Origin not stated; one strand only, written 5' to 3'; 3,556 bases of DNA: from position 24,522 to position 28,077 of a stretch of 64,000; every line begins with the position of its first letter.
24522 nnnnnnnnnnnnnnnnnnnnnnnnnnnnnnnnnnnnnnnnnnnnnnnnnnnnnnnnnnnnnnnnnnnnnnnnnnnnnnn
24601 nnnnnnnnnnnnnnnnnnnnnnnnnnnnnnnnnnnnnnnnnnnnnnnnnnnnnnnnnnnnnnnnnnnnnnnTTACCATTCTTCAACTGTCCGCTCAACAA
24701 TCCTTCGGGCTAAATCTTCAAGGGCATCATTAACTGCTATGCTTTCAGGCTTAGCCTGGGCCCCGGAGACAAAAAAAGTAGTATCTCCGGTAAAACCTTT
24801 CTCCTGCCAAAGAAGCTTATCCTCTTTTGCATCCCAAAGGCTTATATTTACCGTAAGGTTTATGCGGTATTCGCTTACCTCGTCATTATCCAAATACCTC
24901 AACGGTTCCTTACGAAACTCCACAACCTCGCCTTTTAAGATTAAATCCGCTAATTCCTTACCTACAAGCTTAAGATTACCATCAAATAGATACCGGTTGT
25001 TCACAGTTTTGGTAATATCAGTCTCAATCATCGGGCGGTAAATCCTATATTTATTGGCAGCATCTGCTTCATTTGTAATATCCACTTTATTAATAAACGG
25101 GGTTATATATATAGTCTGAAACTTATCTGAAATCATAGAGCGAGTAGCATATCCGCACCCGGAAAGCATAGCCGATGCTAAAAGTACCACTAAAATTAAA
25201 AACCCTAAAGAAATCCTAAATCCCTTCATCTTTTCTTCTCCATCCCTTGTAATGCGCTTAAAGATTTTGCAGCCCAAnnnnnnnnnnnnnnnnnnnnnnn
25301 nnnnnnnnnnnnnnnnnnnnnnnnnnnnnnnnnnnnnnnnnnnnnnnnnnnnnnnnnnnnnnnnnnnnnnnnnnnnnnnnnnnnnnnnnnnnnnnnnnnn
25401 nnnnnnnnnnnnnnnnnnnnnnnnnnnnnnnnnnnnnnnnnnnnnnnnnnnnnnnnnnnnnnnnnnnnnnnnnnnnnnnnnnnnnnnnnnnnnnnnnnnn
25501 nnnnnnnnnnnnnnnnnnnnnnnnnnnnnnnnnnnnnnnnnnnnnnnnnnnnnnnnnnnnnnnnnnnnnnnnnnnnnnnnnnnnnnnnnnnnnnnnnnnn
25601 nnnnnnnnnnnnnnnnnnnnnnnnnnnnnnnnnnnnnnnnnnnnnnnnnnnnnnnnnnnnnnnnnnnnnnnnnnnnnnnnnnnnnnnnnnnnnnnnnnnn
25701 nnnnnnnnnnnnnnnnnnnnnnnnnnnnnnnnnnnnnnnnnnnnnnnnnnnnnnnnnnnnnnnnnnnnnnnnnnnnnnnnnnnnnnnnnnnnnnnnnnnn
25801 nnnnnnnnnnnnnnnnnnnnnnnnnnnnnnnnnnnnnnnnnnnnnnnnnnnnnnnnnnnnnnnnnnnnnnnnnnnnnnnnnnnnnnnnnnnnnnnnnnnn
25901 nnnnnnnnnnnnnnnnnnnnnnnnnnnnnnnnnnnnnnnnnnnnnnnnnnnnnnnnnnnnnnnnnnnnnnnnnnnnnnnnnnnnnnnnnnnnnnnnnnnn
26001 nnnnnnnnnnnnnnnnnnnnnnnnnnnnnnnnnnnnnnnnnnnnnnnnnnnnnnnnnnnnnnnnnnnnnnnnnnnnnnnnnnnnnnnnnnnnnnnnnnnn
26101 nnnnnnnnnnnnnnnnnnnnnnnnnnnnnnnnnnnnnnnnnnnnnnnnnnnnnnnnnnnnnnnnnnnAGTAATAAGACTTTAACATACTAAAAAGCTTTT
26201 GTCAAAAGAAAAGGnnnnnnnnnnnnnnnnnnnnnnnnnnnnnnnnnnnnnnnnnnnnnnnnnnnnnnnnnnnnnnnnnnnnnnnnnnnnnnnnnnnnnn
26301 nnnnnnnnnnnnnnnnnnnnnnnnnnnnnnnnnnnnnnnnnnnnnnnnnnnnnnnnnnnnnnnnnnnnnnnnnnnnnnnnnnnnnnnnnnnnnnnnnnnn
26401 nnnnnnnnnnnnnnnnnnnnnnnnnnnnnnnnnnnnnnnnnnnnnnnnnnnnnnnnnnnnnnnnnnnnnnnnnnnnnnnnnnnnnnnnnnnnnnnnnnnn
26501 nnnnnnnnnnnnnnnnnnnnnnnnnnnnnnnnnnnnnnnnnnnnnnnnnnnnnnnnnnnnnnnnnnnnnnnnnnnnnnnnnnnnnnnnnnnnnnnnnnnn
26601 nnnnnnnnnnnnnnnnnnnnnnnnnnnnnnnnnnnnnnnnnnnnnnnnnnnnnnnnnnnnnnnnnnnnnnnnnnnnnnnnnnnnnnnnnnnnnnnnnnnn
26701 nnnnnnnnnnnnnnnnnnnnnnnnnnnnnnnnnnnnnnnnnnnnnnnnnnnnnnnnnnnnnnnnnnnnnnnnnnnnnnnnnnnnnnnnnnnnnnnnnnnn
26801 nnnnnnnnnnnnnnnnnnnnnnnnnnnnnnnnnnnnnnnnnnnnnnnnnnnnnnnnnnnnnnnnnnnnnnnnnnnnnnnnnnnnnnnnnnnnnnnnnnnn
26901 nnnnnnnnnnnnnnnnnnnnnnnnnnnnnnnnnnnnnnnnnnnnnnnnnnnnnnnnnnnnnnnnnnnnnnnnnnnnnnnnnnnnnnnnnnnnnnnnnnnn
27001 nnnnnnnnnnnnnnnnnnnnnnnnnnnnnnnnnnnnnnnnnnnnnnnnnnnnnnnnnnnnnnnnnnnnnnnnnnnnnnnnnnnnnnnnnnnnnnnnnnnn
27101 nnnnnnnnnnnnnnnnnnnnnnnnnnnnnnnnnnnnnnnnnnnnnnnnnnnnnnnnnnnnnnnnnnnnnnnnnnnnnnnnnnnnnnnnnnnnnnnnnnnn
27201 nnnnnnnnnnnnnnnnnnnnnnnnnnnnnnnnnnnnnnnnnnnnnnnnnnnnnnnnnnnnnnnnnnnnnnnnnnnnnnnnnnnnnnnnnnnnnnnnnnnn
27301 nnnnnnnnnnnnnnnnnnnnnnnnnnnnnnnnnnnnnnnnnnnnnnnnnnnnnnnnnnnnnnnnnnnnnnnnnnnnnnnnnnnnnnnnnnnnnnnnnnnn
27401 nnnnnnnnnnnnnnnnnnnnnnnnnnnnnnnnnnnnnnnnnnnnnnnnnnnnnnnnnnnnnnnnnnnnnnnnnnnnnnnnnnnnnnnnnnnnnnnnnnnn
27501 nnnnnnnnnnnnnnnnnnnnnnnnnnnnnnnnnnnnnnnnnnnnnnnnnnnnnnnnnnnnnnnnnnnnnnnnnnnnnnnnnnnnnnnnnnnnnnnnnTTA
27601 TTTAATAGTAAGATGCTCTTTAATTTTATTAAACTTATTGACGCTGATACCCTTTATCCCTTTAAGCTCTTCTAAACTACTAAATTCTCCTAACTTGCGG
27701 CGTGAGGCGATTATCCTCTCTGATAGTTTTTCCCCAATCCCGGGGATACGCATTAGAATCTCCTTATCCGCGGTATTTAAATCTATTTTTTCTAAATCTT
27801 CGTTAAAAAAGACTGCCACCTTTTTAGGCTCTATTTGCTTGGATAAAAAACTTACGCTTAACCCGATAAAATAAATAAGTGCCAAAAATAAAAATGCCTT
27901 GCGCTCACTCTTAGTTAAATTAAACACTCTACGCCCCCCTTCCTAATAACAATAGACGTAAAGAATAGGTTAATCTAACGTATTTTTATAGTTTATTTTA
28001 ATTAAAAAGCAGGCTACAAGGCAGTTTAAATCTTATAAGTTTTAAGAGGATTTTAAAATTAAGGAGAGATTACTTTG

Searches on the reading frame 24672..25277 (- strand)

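Call 58: search_protein_families(library=pfam, proteins=[window:24672-25277:-], max_evalue=0.0001)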
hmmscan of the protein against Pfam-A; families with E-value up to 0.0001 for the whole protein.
window:24672-25277:- (201 aa): 1 family
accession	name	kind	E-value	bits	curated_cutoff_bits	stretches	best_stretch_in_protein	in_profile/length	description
PF04390.17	LptE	-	1.1e-12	49.1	23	1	53-196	1-117/118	Lipopolysaccharide-assembly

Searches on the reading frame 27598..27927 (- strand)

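Call 58: search_protein_families(library=pfam, proteins=[window:27598-27927:-], max_evalue=0.0001)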
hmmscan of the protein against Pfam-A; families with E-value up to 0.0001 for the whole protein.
window:27598-27927:- (109 aa): 3 families
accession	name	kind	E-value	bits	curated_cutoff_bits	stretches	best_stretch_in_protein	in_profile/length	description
PF12836.13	HHH_3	-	1.3e-19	70.5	27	1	46-107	4-65/65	Helix-hairpin-helix motif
PF00633.29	HHH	-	3e-07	30.4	24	0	49-73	4-28/30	Helix-hairpin-helix motif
PF14520.12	HHH_5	-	5.8e-07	30.3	27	1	49-77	28-56/57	Helix-hairpin-helix domain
